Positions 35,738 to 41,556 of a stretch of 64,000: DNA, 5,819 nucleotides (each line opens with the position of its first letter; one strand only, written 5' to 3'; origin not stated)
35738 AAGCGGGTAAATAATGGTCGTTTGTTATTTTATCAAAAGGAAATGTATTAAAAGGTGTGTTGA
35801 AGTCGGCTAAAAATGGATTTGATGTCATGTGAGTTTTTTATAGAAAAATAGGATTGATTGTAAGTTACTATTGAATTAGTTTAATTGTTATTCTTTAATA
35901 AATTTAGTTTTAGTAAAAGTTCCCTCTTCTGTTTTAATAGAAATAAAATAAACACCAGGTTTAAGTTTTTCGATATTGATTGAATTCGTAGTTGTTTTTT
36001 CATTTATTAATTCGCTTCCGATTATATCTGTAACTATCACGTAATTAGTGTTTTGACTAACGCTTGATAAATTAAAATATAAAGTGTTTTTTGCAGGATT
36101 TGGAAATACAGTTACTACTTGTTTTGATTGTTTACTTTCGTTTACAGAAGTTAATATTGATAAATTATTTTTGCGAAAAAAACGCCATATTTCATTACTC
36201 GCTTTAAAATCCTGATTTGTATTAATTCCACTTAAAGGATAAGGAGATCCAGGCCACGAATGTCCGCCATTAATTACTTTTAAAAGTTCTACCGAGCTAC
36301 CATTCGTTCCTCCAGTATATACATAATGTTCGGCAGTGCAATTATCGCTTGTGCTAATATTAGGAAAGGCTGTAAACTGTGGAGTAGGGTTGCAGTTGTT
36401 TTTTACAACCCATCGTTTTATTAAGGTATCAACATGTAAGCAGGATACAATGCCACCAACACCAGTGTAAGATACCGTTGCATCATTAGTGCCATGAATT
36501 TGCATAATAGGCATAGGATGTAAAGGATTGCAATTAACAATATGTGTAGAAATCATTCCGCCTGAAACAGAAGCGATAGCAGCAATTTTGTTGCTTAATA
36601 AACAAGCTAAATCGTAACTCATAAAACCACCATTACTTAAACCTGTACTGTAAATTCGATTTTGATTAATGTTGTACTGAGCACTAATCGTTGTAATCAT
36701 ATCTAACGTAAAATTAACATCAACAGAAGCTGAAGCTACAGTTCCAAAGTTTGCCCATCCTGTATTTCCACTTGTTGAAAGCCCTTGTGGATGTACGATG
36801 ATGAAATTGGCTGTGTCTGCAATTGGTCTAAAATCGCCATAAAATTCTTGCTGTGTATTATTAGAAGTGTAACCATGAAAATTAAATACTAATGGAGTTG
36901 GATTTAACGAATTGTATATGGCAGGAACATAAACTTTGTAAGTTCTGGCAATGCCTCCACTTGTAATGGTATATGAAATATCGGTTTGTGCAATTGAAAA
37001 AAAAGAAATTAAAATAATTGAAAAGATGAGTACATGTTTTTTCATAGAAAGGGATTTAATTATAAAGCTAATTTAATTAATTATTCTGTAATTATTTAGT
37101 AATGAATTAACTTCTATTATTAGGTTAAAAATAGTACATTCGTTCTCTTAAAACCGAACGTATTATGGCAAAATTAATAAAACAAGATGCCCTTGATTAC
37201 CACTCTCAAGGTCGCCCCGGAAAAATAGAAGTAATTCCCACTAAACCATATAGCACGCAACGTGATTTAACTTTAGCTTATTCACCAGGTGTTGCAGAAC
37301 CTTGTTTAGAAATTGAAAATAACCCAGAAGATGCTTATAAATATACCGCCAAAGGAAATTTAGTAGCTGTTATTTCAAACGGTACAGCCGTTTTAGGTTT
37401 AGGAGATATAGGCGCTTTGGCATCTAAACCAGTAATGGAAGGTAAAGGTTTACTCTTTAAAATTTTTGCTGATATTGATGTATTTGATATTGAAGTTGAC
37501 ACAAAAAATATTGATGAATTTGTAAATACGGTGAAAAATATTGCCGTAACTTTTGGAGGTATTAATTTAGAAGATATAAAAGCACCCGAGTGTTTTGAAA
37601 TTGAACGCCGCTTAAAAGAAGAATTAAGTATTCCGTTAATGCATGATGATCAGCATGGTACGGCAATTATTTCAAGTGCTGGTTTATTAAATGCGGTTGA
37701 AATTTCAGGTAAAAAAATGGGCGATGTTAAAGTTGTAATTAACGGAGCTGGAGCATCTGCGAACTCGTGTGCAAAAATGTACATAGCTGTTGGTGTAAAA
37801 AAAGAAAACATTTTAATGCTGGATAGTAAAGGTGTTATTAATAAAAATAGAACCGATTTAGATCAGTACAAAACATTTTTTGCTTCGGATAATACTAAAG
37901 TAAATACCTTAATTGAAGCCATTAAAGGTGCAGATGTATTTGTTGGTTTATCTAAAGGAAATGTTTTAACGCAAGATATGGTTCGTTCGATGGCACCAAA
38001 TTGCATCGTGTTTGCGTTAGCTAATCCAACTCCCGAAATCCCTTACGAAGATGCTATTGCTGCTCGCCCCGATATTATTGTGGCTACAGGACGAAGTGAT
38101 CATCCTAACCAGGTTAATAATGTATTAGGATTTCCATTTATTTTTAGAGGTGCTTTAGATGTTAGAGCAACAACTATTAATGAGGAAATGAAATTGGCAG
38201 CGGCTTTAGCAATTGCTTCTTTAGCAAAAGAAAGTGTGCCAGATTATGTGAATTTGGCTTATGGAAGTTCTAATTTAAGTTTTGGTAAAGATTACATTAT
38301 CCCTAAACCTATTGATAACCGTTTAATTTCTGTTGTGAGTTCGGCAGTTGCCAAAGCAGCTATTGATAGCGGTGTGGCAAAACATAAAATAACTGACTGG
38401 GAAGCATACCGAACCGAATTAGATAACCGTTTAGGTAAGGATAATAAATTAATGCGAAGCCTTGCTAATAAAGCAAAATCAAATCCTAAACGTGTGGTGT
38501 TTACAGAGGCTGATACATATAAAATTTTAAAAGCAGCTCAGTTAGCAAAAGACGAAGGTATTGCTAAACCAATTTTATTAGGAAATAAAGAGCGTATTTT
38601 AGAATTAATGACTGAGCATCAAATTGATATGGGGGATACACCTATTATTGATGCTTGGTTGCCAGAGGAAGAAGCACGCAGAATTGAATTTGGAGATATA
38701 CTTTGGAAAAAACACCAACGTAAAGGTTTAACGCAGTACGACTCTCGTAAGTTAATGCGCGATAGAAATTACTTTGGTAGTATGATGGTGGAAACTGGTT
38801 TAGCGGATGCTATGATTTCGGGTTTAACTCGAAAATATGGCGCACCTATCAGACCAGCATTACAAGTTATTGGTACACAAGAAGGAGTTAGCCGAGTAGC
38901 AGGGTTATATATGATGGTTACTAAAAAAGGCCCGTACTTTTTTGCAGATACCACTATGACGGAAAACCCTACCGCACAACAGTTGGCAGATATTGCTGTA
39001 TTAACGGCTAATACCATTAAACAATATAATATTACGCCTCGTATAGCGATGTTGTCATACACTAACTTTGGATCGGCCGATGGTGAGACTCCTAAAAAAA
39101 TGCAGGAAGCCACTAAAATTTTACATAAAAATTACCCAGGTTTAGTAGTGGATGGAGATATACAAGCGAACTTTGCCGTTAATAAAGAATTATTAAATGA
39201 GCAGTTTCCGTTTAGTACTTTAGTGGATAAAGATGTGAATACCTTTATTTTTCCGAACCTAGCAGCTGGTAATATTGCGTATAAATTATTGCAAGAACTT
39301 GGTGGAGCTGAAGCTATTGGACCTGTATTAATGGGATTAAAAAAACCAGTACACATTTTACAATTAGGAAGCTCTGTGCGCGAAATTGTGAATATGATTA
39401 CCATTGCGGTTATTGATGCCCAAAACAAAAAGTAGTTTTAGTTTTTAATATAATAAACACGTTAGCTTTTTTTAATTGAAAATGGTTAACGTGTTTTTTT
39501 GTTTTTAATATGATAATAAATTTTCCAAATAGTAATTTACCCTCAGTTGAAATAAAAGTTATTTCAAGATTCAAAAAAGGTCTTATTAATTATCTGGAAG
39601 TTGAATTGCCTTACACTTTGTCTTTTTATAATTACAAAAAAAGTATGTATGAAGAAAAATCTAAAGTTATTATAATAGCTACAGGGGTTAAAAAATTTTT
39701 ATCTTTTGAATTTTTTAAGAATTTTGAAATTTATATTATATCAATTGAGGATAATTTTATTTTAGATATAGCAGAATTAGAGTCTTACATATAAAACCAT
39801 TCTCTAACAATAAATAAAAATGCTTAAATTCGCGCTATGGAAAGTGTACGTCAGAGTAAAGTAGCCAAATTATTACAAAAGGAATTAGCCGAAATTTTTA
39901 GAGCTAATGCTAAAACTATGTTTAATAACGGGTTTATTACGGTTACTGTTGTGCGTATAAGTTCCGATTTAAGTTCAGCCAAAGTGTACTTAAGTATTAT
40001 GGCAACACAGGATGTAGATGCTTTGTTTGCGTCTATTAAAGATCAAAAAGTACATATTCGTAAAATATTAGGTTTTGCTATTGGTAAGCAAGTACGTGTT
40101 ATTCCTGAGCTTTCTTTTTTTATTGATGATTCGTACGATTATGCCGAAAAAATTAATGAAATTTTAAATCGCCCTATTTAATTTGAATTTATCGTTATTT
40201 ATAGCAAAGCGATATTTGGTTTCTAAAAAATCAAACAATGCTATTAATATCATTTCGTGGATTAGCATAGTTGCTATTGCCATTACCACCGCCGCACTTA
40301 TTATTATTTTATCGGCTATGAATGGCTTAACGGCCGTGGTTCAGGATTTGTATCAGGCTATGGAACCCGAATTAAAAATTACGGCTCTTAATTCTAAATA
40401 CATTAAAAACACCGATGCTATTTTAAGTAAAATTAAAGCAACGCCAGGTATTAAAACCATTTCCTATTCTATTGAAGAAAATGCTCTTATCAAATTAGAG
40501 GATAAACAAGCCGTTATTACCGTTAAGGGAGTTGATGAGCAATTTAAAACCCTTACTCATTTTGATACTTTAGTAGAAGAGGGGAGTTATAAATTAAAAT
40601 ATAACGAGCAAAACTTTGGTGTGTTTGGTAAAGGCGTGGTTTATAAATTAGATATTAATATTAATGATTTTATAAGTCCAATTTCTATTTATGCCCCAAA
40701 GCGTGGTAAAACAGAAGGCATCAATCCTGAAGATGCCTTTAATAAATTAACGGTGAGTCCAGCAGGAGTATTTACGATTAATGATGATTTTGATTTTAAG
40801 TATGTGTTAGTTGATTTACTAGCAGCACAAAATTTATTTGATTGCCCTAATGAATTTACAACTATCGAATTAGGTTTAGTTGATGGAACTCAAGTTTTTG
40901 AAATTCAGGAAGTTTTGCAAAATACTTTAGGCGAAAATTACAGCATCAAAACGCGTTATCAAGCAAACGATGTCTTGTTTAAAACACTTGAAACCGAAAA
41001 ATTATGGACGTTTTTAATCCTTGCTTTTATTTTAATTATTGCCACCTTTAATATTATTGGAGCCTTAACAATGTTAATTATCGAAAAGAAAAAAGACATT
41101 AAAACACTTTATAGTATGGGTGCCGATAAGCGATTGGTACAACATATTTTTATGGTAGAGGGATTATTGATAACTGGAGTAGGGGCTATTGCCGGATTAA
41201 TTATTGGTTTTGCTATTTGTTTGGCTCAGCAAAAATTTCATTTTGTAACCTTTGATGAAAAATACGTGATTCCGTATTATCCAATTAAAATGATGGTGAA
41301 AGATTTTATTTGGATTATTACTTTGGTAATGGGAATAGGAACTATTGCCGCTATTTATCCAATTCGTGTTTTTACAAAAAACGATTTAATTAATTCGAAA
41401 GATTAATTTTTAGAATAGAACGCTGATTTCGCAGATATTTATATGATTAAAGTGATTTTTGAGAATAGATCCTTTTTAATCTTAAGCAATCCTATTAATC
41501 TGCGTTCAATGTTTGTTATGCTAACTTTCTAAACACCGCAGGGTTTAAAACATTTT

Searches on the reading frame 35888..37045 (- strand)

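Call 88: search_protein_families(library=pfam, proteins=[window:35888-37045:-], max_evalue=0.0001)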
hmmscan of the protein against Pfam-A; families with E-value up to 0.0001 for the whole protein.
window:35888-37045:- (385 aa): 3 families
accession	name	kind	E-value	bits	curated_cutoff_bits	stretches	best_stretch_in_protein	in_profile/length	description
PF18962.6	Por_Secre_tail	-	1.5e-11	44.9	27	1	313-383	1-74/75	Secretion system C-terminal sorting domain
PF02230.22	Abhydrolase_2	-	8.1e-07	29.5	23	1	122-193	98-172/217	Phospholipase/Carboxylesterase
PF10503.15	Esterase_PHB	-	6.9e-05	22.6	23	0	36-163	3-131/219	Esterase PHB depolymerase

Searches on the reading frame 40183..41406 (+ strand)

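Call 88: search_protein_families(library=pfam, proteins=[window:40183-41406:+], max_evalue=0.0001)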
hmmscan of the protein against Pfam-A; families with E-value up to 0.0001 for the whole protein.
window:40183-41406:+ (407 aa): 2 families
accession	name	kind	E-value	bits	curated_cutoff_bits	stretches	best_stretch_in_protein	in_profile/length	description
PF02687.27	FtsX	-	2.3e-13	50.7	25.5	1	278-399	2-117/120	FtsX-like permease C-terminal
PF12704.14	MacB_PCD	-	5.7e-06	27.2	27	1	25-154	1-131/207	MacB-like periplasmic core domain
